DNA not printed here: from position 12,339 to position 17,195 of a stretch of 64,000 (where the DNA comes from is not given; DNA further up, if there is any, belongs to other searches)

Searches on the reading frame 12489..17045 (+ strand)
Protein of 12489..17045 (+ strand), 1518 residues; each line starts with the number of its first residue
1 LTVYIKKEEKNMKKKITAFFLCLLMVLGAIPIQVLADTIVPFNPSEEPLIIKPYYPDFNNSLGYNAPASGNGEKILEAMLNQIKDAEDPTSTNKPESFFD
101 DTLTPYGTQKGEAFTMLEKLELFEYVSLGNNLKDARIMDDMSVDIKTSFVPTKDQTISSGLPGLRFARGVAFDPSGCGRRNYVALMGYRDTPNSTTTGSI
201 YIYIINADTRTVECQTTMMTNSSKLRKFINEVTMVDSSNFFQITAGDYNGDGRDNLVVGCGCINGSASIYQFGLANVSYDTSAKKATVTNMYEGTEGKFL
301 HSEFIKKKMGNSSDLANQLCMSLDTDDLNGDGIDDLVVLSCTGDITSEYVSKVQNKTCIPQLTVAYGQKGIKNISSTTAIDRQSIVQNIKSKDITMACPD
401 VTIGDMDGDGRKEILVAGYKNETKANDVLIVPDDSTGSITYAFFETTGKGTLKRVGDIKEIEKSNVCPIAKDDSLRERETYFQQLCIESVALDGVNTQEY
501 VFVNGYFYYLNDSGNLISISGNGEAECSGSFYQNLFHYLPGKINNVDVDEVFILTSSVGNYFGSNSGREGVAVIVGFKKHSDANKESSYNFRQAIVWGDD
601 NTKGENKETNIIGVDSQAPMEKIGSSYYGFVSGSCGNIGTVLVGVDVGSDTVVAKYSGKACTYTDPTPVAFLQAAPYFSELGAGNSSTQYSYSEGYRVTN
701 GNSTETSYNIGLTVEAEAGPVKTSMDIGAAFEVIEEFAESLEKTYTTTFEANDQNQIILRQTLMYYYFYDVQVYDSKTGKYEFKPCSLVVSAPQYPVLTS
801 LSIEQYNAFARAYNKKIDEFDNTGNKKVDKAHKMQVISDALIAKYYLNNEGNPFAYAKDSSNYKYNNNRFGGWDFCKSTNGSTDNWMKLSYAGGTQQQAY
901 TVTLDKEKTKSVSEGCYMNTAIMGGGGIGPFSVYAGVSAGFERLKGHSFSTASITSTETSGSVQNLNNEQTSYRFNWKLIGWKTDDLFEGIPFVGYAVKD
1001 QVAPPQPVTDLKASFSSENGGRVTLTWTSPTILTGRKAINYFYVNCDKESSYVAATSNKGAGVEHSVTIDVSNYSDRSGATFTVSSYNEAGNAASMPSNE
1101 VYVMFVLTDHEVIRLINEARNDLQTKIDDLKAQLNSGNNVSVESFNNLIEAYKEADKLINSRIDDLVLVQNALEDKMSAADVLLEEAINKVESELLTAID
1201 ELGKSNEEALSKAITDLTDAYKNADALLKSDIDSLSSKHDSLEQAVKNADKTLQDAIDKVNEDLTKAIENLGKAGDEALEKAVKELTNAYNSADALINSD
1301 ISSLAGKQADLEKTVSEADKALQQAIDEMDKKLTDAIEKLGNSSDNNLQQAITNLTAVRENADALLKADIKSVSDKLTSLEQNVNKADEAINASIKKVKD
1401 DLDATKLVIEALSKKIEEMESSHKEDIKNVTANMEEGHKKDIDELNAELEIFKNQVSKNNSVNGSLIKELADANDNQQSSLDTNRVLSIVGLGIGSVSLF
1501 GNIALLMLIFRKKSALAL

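Call 72: search_protein_families(library=pfam, proteins=[window:12489-17045:+], max_evalue=0.00001)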
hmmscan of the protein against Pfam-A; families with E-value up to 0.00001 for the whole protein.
window:12489-17045:+ (1518 aa): 2 families
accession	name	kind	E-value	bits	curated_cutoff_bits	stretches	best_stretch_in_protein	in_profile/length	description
PF13517.12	FG-GAP_3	-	7.5e-08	33.3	26.9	0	227-258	30-61/61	FG-GAP-like repeat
PF01442.23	Apolipoprotein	-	8.5e-06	26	90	0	1253-1435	2-175/190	Apolipoprotein A1/A4/E domain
